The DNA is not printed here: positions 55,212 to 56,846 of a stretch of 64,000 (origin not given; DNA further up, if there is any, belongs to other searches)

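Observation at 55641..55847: Integrase with a GntR-like winged-helix domain inserted in its catalytic domain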

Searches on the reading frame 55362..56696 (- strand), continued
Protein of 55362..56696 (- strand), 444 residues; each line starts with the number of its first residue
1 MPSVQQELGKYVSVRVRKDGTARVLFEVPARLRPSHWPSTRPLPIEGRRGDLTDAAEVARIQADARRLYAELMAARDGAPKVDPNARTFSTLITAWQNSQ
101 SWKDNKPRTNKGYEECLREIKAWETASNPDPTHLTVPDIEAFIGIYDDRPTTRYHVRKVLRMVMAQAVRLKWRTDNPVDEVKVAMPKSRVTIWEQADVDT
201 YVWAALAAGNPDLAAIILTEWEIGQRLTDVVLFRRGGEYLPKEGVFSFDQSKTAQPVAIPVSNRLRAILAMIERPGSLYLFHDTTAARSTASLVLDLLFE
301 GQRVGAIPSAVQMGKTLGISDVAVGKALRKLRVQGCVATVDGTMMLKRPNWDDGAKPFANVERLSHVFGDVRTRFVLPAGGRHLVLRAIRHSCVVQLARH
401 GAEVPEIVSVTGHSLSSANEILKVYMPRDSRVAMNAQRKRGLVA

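Call 55: find_encoding_contigs(protein=P0026, flank=10000, max_places=1)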
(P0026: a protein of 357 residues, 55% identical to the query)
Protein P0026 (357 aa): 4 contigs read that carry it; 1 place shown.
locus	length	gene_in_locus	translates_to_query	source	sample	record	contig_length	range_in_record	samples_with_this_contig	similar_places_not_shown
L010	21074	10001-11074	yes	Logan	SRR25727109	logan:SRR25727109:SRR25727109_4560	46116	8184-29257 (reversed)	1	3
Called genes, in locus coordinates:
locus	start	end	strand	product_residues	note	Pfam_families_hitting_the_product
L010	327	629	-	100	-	-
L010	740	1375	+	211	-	PF00717:Peptidase_S24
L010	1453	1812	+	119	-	-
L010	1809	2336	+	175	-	-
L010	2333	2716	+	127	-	-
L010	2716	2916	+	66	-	-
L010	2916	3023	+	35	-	-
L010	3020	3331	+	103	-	-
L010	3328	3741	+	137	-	-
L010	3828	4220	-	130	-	-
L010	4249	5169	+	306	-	PF12684:DUF3799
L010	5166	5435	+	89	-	PF10073:GapR_DNA-bd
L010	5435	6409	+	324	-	PF13479:AAA_24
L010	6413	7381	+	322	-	-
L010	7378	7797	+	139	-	-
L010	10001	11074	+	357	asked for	-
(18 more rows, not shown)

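Call 59: find_related_loci(query=window:55362-56696:-, collection=viral_contigs, flank=4000)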
Query window:55362-56696:- (444 aa) in viral_contigs; peptide patterns used: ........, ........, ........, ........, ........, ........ (x = any residue, [..] = any of these).
16 stretches matched a pattern; 6 encode a relative of the query (tblastn E <= 1e-3); 6 distinct loci.
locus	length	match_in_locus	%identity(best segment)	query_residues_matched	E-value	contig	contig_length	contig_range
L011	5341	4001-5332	90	1-444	0e+0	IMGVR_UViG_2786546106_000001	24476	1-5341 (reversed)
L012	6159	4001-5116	41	1-442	1e-86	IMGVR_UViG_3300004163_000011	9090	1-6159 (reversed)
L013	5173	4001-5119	50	1-443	4e-80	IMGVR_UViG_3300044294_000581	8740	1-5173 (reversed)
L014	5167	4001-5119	37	3-443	3e-79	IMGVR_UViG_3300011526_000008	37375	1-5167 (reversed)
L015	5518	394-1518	44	1-443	4e-68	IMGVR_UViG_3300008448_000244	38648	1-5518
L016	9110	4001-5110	48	1-443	5e-85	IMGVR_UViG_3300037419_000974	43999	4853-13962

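Call 62: search_dna_similar(query=window:55362-56696:-, collection=phages, mode=protein, max_rows=20)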
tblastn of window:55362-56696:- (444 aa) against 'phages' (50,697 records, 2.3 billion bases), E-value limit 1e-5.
No match.

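Call 72: search_protein_families(library=phrogs, proteins=[window:55362-56696:-], max_evalue=0.001)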
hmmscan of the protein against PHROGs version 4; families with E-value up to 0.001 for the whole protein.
window:55362-56696:- (444 aa): 1 family
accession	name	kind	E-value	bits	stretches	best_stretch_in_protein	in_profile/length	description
phrog_1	-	integration and excision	2e-18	68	1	63-285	146-369/611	integrase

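Call 74: search_protein_families(library=ncbifam, proteins=[window:55362-56696:-, P0011], max_evalue=0.1)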
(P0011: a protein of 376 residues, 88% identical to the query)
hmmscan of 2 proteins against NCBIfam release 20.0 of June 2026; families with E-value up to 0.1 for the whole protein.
window:55362-56696:- (444 aa): 2 families
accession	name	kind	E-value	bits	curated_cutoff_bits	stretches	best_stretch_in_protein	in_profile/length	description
TIGR00122.1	birA_repr_reg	equivalog_domain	0.016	15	70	0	309-336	15-42/69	biotin operon repressor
TIGR04381.1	HTH_TypR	domain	0.093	12.7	30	0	308-330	22-44/49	TyrR/PhhR family helix-turn-helix DNA-binding protein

P0011 (376 aa): 0 families

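Call 83: search_solved_structures(query=A2, max_evalue=10, show_alignments=5)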
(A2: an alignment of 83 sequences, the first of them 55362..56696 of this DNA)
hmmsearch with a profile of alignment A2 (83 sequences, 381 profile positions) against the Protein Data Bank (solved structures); distinct sequences matched with E-value up to 10: 11.
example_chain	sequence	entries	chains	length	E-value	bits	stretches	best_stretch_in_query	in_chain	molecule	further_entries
4a8e_A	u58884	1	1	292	7.9e-07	31.5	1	177-357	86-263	PROBABLE TYROSINE RECOMBINASE XERC-LIKE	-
1z19_A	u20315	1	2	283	9.9e-05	24.6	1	107-269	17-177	Integrase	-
2a3v_A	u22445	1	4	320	0.00019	23.7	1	225-361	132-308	site-specific recombinase IntI4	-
1p7d_A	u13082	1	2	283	0.00019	23.7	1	107-269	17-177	Integrase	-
5c6k_A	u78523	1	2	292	0.019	17.1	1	100-360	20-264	Integrase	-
5dor_A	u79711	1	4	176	0.052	15.7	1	210-360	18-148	Integrase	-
5hxy_A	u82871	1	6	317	0.066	15.3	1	131-356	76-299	Tyrosine recombinase XerA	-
1aih_A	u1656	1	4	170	0.21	13.6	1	197-329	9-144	HP1 INTEGRASE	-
2khq_A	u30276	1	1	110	0.23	13.5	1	93-185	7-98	Integrase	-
5jjv_A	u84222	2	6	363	0.74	11.9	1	105-177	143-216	Tyrosine recombinase XerH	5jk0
2a4h_A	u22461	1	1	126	1.2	11.1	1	312-363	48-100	Selenoprotein Sep15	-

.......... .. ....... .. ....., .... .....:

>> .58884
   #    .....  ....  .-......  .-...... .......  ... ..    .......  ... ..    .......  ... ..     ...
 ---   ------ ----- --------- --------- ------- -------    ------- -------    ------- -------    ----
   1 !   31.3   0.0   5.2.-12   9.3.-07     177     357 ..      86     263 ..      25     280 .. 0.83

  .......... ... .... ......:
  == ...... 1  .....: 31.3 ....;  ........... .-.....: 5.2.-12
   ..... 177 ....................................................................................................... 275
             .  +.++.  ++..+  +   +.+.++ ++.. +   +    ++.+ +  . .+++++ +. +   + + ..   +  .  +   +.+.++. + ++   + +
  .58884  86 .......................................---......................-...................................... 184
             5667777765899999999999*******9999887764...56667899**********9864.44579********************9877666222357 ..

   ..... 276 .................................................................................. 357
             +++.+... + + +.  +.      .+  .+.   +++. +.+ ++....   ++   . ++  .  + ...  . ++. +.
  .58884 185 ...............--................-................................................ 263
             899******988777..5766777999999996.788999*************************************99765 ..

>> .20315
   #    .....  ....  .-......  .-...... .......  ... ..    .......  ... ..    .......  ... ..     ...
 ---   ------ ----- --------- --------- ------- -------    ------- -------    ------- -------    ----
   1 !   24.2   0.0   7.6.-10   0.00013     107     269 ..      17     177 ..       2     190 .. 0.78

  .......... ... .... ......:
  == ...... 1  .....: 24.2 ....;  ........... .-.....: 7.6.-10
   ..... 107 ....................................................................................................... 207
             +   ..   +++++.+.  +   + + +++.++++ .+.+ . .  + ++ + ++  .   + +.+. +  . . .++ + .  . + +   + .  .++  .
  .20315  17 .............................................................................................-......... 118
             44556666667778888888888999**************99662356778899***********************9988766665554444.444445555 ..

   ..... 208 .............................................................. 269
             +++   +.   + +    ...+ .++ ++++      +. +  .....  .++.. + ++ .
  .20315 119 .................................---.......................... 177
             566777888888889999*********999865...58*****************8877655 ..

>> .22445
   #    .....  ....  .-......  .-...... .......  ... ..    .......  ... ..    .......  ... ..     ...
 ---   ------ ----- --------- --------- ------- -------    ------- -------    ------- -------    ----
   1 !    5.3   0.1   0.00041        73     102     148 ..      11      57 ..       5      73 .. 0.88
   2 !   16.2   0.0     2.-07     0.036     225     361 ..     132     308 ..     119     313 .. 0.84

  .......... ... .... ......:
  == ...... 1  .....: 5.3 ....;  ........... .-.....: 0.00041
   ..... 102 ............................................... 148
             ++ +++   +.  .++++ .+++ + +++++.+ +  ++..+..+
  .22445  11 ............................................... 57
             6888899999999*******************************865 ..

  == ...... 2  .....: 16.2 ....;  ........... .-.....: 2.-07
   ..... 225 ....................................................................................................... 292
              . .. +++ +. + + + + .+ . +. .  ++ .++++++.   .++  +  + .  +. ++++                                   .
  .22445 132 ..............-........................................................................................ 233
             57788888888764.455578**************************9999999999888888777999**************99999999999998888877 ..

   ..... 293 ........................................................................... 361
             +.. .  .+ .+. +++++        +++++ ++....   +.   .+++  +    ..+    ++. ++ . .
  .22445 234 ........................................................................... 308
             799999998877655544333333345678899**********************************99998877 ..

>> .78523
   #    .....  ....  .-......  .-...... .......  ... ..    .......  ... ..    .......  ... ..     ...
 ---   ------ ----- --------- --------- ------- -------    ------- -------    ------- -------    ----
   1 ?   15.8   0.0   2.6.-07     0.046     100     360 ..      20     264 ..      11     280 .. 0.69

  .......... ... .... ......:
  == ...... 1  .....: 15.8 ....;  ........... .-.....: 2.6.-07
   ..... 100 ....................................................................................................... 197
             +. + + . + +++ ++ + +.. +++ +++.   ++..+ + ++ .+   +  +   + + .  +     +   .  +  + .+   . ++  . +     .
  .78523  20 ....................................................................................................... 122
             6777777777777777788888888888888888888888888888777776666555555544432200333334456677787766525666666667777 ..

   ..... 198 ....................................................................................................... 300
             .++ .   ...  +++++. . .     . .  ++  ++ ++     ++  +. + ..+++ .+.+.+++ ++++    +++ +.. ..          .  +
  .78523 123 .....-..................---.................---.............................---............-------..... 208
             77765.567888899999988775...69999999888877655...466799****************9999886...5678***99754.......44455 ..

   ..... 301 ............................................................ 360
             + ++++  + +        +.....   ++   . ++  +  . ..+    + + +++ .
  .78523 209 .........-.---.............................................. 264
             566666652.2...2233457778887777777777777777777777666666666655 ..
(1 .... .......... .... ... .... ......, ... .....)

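Call 98: find_encoding_contigs(protein=P0040, flank=3000, max_places=1)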
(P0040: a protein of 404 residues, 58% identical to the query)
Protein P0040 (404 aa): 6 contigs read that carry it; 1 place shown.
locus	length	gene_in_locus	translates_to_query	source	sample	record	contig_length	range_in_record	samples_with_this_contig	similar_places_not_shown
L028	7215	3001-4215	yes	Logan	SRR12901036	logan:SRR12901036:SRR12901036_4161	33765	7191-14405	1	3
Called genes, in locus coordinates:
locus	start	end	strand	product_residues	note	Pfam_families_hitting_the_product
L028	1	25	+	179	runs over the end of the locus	PF13935:Ead_Ea22 (weak)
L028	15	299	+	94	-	-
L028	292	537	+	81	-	-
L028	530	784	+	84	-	-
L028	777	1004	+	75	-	-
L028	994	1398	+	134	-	-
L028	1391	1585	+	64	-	-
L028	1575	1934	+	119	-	-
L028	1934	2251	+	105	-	-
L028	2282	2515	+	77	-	-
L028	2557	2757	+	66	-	-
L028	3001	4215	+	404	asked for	-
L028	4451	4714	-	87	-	-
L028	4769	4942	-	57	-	-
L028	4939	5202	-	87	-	-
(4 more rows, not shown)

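Call 99: find_encoding_contigs(protein=P0047, flank=3000, max_places=1)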
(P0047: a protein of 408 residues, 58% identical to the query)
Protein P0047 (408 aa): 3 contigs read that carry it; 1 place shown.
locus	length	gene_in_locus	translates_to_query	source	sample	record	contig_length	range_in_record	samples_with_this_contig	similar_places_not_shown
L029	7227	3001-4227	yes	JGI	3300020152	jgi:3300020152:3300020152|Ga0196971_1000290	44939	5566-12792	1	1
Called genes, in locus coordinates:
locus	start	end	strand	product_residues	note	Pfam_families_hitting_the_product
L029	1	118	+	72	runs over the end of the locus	-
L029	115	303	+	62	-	-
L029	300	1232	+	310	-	-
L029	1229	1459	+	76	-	-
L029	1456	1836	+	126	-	-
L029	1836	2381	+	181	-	PF07463:NUMOD4 (weak), PF13392:HNH_3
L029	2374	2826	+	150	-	-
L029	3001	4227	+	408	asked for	-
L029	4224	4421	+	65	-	-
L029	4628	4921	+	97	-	-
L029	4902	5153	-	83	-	-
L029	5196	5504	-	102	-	-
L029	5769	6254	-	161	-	-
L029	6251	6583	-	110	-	-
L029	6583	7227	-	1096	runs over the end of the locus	PF00657:Lipase_GDSL, PF13472:Lipase_GDSL_2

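Call 100: find_encoding_contigs(protein=P0022, flank=3000, max_places=1)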
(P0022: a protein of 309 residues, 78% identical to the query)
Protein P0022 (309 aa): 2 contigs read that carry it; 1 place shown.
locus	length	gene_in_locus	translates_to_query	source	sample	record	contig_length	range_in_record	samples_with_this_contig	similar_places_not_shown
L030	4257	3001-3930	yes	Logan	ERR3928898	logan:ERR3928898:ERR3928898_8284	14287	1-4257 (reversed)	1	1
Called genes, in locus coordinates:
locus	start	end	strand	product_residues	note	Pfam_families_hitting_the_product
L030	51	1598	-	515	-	PF12236:Head-tail_con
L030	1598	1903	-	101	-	-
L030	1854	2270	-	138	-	-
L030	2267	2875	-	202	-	-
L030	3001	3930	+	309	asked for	-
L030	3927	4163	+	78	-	-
